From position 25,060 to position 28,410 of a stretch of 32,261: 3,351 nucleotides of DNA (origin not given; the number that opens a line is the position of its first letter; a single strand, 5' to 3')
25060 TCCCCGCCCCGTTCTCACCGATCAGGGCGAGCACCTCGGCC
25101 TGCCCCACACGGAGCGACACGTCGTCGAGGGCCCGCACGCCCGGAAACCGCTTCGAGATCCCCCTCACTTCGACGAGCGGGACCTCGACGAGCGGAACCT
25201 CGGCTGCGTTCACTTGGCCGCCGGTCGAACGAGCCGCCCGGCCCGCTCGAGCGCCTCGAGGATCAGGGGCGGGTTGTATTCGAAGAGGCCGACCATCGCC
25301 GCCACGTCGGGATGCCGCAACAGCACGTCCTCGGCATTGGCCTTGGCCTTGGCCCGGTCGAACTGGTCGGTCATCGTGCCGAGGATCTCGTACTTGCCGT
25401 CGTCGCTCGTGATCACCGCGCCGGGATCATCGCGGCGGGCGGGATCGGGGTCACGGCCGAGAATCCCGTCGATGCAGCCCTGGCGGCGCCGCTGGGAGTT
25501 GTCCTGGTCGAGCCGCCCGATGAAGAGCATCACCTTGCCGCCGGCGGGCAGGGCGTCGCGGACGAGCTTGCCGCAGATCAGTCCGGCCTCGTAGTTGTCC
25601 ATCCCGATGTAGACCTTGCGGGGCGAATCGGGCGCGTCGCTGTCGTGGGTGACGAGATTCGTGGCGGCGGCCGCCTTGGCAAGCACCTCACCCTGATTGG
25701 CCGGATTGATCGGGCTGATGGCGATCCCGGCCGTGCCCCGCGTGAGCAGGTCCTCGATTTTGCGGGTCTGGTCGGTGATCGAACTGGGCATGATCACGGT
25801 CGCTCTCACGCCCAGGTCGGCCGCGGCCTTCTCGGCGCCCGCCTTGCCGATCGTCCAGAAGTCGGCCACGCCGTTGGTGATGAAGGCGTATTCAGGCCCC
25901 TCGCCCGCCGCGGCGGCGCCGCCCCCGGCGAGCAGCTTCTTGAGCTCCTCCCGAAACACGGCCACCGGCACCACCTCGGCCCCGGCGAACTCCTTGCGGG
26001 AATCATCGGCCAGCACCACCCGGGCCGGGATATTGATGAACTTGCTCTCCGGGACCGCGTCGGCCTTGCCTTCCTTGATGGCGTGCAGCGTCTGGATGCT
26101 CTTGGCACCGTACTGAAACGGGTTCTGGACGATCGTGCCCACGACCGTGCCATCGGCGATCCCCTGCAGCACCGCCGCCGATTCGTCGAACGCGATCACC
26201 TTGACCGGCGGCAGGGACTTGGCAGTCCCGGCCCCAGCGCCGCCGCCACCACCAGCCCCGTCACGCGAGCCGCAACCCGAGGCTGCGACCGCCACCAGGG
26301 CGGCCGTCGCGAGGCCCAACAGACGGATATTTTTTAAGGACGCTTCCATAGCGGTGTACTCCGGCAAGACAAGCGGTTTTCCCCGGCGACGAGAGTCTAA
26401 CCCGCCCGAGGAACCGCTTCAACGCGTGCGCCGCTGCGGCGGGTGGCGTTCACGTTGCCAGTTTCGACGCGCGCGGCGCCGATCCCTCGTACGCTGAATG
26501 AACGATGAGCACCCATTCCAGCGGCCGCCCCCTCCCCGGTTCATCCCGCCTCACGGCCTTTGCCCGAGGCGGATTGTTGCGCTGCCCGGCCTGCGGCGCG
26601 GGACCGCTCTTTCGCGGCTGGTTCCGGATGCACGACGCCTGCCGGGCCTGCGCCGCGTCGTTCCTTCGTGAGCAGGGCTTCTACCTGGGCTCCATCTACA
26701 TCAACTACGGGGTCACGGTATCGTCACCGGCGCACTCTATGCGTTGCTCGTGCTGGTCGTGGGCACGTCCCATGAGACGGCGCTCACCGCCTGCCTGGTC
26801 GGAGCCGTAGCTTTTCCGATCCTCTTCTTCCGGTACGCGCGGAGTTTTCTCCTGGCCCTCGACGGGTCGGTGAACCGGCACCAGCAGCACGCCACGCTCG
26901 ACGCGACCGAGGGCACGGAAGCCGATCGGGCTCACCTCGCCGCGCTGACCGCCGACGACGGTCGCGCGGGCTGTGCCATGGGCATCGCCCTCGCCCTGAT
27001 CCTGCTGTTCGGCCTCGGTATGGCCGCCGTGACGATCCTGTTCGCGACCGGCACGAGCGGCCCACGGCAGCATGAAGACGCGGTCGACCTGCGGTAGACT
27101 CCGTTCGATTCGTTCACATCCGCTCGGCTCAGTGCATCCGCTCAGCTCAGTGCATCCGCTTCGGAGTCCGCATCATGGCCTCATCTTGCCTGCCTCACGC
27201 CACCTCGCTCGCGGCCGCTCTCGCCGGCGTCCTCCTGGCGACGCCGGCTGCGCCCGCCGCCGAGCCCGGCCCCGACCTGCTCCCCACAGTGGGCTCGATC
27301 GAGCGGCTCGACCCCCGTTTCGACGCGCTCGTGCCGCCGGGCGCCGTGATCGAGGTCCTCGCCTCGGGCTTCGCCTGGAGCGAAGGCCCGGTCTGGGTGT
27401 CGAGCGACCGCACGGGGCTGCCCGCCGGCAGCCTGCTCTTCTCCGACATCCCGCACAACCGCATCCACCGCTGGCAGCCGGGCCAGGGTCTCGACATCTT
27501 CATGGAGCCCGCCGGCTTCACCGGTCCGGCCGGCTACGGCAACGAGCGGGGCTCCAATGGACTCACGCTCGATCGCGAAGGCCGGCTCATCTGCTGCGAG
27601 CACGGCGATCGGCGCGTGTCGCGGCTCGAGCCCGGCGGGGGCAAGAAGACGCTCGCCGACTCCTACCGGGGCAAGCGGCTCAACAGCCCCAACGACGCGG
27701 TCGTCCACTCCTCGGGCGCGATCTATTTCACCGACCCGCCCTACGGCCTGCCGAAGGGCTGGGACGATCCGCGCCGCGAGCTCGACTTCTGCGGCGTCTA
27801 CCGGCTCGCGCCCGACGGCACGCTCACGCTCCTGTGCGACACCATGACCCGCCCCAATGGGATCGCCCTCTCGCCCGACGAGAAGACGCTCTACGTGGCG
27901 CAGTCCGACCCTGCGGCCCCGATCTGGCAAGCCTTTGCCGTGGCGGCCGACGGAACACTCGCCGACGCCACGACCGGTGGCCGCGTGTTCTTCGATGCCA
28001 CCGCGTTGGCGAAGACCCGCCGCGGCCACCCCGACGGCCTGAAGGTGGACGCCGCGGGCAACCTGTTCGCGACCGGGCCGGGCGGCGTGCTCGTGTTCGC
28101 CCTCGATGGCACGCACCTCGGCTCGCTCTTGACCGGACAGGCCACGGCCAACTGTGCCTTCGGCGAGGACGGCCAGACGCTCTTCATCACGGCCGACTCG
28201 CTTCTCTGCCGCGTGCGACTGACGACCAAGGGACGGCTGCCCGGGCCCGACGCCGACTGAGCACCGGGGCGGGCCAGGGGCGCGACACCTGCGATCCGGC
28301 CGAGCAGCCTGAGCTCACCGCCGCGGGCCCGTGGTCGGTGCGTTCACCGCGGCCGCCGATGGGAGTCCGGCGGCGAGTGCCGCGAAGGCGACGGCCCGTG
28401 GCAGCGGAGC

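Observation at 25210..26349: The RbsB-like sugar-binding lipoprotein looks circularly permuted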

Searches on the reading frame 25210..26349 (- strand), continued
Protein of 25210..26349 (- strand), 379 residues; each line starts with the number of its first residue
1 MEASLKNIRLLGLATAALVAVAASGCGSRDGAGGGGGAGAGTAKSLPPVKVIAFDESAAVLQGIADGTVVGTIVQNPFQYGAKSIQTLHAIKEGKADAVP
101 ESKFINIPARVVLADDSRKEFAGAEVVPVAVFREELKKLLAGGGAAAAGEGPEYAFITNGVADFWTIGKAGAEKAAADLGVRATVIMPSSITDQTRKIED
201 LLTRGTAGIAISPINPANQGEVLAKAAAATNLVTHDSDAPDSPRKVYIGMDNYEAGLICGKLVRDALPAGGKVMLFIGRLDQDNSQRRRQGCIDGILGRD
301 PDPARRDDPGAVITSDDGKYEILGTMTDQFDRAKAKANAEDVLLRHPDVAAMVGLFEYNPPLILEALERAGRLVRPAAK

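Call 23: fold_search(model_id=the predicted structure, library=pdb)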
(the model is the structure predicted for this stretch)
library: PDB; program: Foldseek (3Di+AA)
matches with E <= 10: 1515; with E <= 0.001: 241
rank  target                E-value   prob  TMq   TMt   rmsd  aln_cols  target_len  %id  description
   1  5er3                  2.3e-19  1.00  0.58  0.68   4.6       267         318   39  Crystal structure of ABC transporter system solute-binding protein from Rhodopirellula baltica SH 1 (released 2015-11-25)
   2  3c6q_A                9.7e-14  1.00  0.51  0.63   1.9       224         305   32  Apo and ligand-bound form of a thermophilic glucose/xylose binding protein (released 2008-02-26)
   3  2h3h_B                4.0e-13  1.00  0.44  0.53   3.8       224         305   32  Crystal structure of the liganded form of Thermotoga maritima glucose binding protein (released 2007-05-22)
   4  2h3h_A                4.2e-13  1.00  0.44  0.52   3.7       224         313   32  Crystal structure of the liganded form of Thermotoga maritima glucose binding protein (released 2007-05-22)
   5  2qvc_A                5.0e-13  1.00  0.44  0.53   3.8       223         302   32  Crystal structure of a periplasmic sugar ABC transporter from Thermotoga maritima (released 2007-08-28)
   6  6gt9_A                3.4e-11  1.00  0.44  0.57   4.2       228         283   23  Crystal structure of GanP, a glucose-galactose binding protein from Geobacillus stearothermophilus, in complex with ga (released 2019-06-26)
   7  5hqj                  8.2e-11  1.00  0.46  0.59   3.3       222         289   25  Crystal structure of ABC transporter Solute Binding Protein B1G1H7 from Burkholderia graminis C4D1M, target EFI-511179,  (released 2016-03-02)
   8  6guq                  8.2e-11  1.00  0.44  0.58   3.8       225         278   24  Crystal structure of GanP, a glucose-galactose binding protein from Geobacillus stearothermophilus, in complex with gluc (released 2019-07-03)
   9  3g1w_A                1.9e-10  1.00  0.50  0.65   2.1       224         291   24  Crystal structure of sugar ABC transporter (sugar-binding protein) from Bacillus halodurans (released 2009-02-17)
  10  6sw4_A                2.2e-10  1.00  0.51  0.66   2.1       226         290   24  The structure of AraP, an arabinose binding protein from Geobacillus stearothermophilus (released 2020-10-14)
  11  6sw4_B                2.5e-10  1.00  0.51  0.64   2.9       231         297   24  The structure of AraP, an arabinose binding protein from Geobacillus stearothermophilus (released 2020-10-14)
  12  6gq0                  2.6e-10  1.00  0.47  0.62   3.2       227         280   24  Crystal structure of GanP, a glucose-galactose binding protein from Geobacillus stearothermophilus (released 2019-06-19)
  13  7x0p                  3.7e-10  1.00  0.46  0.55   4.6       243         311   20  Crystal structure of sugar binding protein CbpD from Clostridium thermocellum (released 2022-09-14)
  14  3g1w_B                8.0e-10  1.00  0.51  0.66   1.9       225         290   24  Crystal structure of sugar ABC transporter (sugar-binding protein) from Bacillus halodurans (released 2009-02-17)
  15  5dte_B                1.3e-09  1.00  0.47  0.61   3.3       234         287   18  Crystal Structure of an ABC transporter periplasmic solute binding protein (IPR025997) from Actinobacillus succinogene (released 2015-10-07)
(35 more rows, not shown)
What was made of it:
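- On Type I / cluster B periplasmic sugar-binding proteins (Pfam Peripla_BP_4, RbsB/TmGBP-like) of CUT2-type ABC importers: Foldseek probability 1.00 to cluster B SBPs; 3C6Q aligns at rmsd 1.9 A over 224 columns (call 23).
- On 5ER3-type permuted SBPs (order N2-Cseg-N1): Foldseek aligns 267 columns (call 23).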

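Call 27: find_related_loci(query=A1, collection=genome_contigs, flank=6000)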
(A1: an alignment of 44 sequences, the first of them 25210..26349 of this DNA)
Query A1 (379 aa) in genome_contigs; peptide patterns used: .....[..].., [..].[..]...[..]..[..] (x = any residue, [..] = any of these).
462 stretches matched a pattern; 435 encode a relative of the query (tblastn E <= 1e-3); the best 80 are kept; 80 distinct loci.
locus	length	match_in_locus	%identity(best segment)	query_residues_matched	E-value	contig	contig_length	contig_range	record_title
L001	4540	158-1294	97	1-379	0e+0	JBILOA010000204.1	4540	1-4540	MAG: Pirellulales bacterium isolate ME2017-10-13_3300042908_group7_bin179 Rohwer_bin1716_scaffold_22435_c1, whole genome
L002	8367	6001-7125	91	1-379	0e+0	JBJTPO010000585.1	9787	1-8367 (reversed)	MAG: Planctomycetota bacterium isolate samp_4449_concoct_1573 samp_4449_1817338, whole genome shotgun sequence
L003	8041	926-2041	81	4-379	0e+0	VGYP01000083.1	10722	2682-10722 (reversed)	MAG: Planctomycetota bacterium isolate K_DeepCast_35m_m1_264 K_DeepCast_35m_m1_264_Ga0194129_10009669, whole genome shot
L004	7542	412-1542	89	1-379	0e+0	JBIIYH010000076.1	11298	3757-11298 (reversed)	MAG: Pirellulales bacterium isolate ME2005-09-19_3300034101_group2_bin164 Rohwer_bin1690_scaffold_5401_c1, whole genome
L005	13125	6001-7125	78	1-379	0e+0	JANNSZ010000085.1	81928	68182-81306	MAG: Planctomycetota bacterium isolate SOY_31_metabat_110 SOY_31_k141_504125, whole genome shotgun sequence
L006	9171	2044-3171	91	1-379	0e+0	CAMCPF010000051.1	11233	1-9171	MAG: Candidatus Kuenenia stuttgartiensis isolate MiE-22jul19-175 genome assembly, contig: MiE-22jul19-C5502, whole genom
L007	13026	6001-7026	89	38-379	0e+0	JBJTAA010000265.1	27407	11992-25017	MAG: Planctomycetota bacterium isolate samp_4432_metabat2_25 samp_4432_1427208, whole genome shotgun sequence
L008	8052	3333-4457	80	1-379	0e+0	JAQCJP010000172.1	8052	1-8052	MAG: Planctomycetota bacterium isolate casp40-mb.39 NODE_20913_length_8052_cov_0.122092, whole genome shotgun sequence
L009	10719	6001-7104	81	1-376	0e+0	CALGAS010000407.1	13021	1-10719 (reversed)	MAG TPA_asm: uncultured bacterium isolate ERR1995204_bin.44_CONCOCT_v1.1_MAG genome assembly, contig: ERZ1644702.1023, w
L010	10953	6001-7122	79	1-379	0e+0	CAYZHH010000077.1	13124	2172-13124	MAG TPA_asm: uncultured Candidatus Kuenenia sp. isolate SRP128246_co1_512 genome assembly, contig: NODE_11165_length_131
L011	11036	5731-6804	79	16-379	0e+0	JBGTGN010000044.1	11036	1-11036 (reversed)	MAG: Pirellulales bacterium isolate JTS-RE216 k141_5805343, whole genome shotgun sequence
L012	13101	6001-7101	79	1-372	0e+0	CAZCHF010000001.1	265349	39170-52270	MAG TPA_asm: uncultured Candidatus Kuenenia sp. isolate binchicken_co319_190 genome assembly, contig: NODE_41_length_265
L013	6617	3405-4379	82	49-373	0e+0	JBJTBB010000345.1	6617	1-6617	MAG: Planctomycetaceae bacterium isolate samp_4332_semibin_209 samp_4332_1664433, whole genome shotgun sequence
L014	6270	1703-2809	78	5-378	3e-180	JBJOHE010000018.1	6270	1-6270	MAG: Planctomycetota bacterium isolate sharkriverslough_2019_sw_WHONDRS-S19S_0042_B_bin.32 scaffold_994372, whole genome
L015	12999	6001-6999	81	44-376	1e-176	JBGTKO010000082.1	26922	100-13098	MAG: Pirellulales bacterium isolate JTS-RE314 k141_8419853, whole genome shotgun sequence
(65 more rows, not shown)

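Call 41: find_encoding_contigs(protein=P0121, flank=5000, max_places=3)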
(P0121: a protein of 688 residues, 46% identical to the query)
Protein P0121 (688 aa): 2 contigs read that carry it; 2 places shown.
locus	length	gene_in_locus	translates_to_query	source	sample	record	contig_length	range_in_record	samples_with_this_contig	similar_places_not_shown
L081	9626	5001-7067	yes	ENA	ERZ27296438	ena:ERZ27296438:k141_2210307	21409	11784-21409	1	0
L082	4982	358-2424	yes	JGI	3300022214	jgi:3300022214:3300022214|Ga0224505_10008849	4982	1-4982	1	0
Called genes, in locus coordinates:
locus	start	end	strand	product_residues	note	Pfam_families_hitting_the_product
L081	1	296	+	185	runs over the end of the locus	PF01195:Pept_tRNA_hydro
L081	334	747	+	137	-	PF01250:Ribosomal_S6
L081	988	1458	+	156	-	PF00436:SSB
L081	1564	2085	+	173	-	PF01281:Ribosomal_L9_N, PF03948:Ribosomal_L9_C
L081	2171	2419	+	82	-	-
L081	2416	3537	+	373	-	PF00070:Pyr_redox (faint), PF13738:Pyr_redox_3, PF07992:Pyr_redox_2, PF13434:Lys_Orn_oxgnase (weak)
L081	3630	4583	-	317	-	PF00069:Pkinase, PF07714:PK_Tyr_Ser-Thr, PF01636:APH (faint), PF06293:Kdo, PF17667:Pkinase_fungal (weak)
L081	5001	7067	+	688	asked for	PF00532:Peripla_BP_1 (weak), PF13407:Peripla_BP_4, PF00532:Peripla_BP_1 (weak), PF13407:Peripla_BP_4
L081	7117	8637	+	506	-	PF00005:ABC_tran, PF13304:AAA_21 (faint), PF00005:ABC_tran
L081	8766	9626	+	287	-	?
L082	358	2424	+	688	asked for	PF00532:Peripla_BP_1 (weak), PF13407:Peripla_BP_4, PF00532:Peripla_BP_1 (weak), PF13407:Peripla_BP_4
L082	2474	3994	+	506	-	PF00005:ABC_tran, PF13304:AAA_21 (faint), PF00005:ABC_tran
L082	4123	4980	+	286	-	?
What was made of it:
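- Fused tandem P0121 occurs on two independent contigs at the head of the same kind of operon (call 41).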

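Call 51: search_protein_families(library=pfam, proteins=[P0062, P0134, P0126, P0121], max_evalue=0.001)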
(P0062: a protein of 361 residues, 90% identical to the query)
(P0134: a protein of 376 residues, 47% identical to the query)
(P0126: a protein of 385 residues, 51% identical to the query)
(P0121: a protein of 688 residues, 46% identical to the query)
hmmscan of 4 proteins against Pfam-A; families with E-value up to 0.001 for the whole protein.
P0062 (361 aa): 1 family
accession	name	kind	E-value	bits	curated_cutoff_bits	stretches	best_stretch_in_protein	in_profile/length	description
PF13407.12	Peripla_BP_4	-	2.2e-47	162.2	35.1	1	49-309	10-257/258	Periplasmic binding protein domain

P0134 (376 aa): 2 families
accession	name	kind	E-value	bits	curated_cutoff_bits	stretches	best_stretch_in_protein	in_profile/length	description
PF13407.12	Peripla_BP_4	-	2.8e-50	171.7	35.1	2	211-368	8-172/258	Periplasmic binding protein domain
PF00532.27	Peripla_BP_1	-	5.9e-06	26.4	22.2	1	213-350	12-148/281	Periplasmic binding proteins and sugar binding domain of LacI family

P0126 (385 aa): 1 family
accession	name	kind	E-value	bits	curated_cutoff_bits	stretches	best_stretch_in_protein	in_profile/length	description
PF13407.12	Peripla_BP_4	-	1.8e-41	142.8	35.1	2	51-199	121-255/258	Periplasmic binding protein domain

P0121 (688 aa): 3 families
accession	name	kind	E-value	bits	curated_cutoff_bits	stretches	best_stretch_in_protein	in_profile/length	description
PF13407.12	Peripla_BP_4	-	2.1e-109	365.5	35.1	2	404-653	5-257/258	Periplasmic binding protein domain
PF00532.27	Peripla_BP_1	-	6.3e-15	55.8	22.2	2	405-587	10-190/281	Periplasmic binding proteins and sugar binding domain of LacI family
PF04392.18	ABC_sub_bind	-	4.3e-05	23.3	25.9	0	476-515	210-249/293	ABC transporter substrate binding protein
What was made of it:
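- Closest known: Canonical-order relatives inside the same clade. Different: Canonical order, with a single collinear Pfam match covering profile positions 10-257 (call 51).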

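Call 52: predict_structure(alignment_id=A2)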
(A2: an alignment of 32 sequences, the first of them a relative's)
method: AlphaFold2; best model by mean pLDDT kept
length: 361 residues; sequences in the alignment: 32
mean_pLDDT: 89.9   pTM: 0.83
mean pLDDT of the five models: 89.9, 87.7, 86.6, 86.3, 84.5
residues with pLDDT >= 90: 281; 70-90: 38; 50-70: 23; < 50: 19
segments of 3 or more residues with pLDDT < 50: 1-7, 26-34, 359-361
pLDDT, mean of each block of 10 residues (from residue 1): 44 59 51 65 91 94 97 96 98 97 93 98 94 96 98 98 91 96 97 96 98 91 96 97 91 96 96 95 97 97 93 89 96 96 95 70 39
secondary structure, 60 per line:
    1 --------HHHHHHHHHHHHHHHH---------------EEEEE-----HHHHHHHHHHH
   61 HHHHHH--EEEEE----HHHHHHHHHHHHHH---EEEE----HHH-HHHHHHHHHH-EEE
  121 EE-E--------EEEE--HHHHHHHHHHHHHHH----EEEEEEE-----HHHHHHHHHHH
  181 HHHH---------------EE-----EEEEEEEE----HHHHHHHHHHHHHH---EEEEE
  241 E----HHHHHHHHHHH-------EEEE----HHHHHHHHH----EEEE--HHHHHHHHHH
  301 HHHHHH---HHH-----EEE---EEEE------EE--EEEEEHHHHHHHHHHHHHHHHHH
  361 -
elements in order: H9-24 E40-44 H50-66 E69-73 H78-91 E95-98 H107-116 E118-122 E133-136 H139-153 E158-164 H170-184 E207-214 H219-232 E236-241 H246-256 E264-267 H272-280 E285-288 H291-306 E318-320 E324-327 E338-342 H343-360

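Call 54: fold_search(model_id=the predicted structure, library=pdb)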
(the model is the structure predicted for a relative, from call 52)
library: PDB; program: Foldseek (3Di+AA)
matches with E <= 10: 1402; with E <= 0.001: 508
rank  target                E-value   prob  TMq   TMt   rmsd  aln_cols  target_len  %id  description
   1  3c6q_A                5.1e-23  1.00  0.73  0.86   2.5       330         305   27  Apo and ligand-bound form of a thermophilic glucose/xylose binding protein (released 2008-02-26)
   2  2h3h_A                2.1e-22  1.00  0.66  0.75   3.8       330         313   26  Crystal structure of the liganded form of Thermotoga maritima glucose binding protein (released 2007-05-22)
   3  2qvc_A                2.2e-22  1.00  0.66  0.77   3.8       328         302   27  Crystal structure of a periplasmic sugar ABC transporter from Thermotoga maritima (released 2007-08-28)
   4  2h3h_B                4.6e-22  1.00  0.66  0.77   3.8       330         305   27  Crystal structure of the liganded form of Thermotoga maritima glucose binding protein (released 2007-05-22)
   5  5hqj                  5.4e-22  1.00  0.67  0.83   3.3       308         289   25  Crystal structure of ABC transporter Solute Binding Protein B1G1H7 from Burkholderia graminis C4D1M, target EFI-511179,  (released 2016-03-02)
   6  6guq                  4.3e-21  1.00  0.65  0.82   3.5       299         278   23  Crystal structure of GanP, a glucose-galactose binding protein from Geobacillus stearothermophilus, in complex with gluc (released 2019-07-03)
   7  6gq0                  5.3e-21  1.00  0.68  0.85   2.9       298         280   23  Crystal structure of GanP, a glucose-galactose binding protein from Geobacillus stearothermophilus (released 2019-06-19)
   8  6gt9_A                7.4e-21  1.00  0.64  0.80   3.9       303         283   22  Crystal structure of GanP, a glucose-galactose binding protein from Geobacillus stearothermophilus, in complex with ga (released 2019-06-26)
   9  6sw4_A                4.2e-20  1.00  0.70  0.86   2.4       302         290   24  The structure of AraP, an arabinose binding protein from Geobacillus stearothermophilus (released 2020-10-14)
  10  3g1w_A                7.3e-20  1.00  0.69  0.85   2.9       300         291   23  Crystal structure of sugar ABC transporter (sugar-binding protein) from Bacillus halodurans (released 2009-02-17)
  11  5xss_B                1.8e-18  1.00  0.62  0.79   3.7       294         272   22  XylFII molecule (released 2017-08-02)
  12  6sw4_B                2.4e-18  1.00  0.67  0.81   3.0       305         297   23  The structure of AraP, an arabinose binding protein from Geobacillus stearothermophilus (released 2020-10-14)
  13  3g1w_B                2.5e-18  1.00  0.69  0.86   2.4       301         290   22  Crystal structure of sugar ABC transporter (sugar-binding protein) from Bacillus halodurans (released 2009-02-17)
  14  5xsd_B                6.4e-18  1.00  0.64  0.81   3.7       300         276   23  XylFII-LytSN complex mutant - D103A (released 2017-08-02)
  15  7x0p                  6.8e-18  1.00  0.66  0.76   3.4       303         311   19  Crystal structure of sugar binding protein CbpD from Clostridium thermocellum (released 2022-09-14)
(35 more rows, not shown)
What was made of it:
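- Closest known: Canonical-order relatives inside the same clade. Different: Full-length structural alignment to TmGBP (call 54).
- Checked: The model of the canonical relative aligns over 292-330 columns, TMt 0.84-0.86 (call 54).
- It aligns 292-330 columns for canonical relative P0062 (calls 23, 54).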

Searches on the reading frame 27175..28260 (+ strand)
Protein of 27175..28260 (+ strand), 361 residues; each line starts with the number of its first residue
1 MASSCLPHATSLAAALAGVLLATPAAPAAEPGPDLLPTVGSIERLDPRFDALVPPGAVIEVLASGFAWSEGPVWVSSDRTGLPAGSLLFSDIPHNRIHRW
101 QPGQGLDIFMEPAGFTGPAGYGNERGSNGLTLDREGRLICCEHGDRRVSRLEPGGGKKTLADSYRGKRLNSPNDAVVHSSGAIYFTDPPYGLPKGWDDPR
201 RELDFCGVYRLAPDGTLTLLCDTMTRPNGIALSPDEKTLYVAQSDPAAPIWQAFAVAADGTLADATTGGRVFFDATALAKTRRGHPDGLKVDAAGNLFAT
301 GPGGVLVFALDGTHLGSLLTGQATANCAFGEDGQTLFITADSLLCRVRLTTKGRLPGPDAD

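Call 16: search_protein_families(library=pfam, proteins=[window:27175-28260:+], max_evalue=0.001)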
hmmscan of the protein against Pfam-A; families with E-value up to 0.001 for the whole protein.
window:27175-28260:+ (361 aa): 1 family
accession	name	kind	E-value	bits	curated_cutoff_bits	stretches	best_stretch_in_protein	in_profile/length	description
PF08450.18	SGL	-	3e-41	142.1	26.3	1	68-340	1-244/246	SMP-30/Gluconolactonase/LRE-like region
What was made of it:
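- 27175..28260 (+): Divergently transcribed SMP-30/gluconolactonase-like gene. It is a conserved neighbour of the operon. PF08450, E 3e-41 (call 16).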
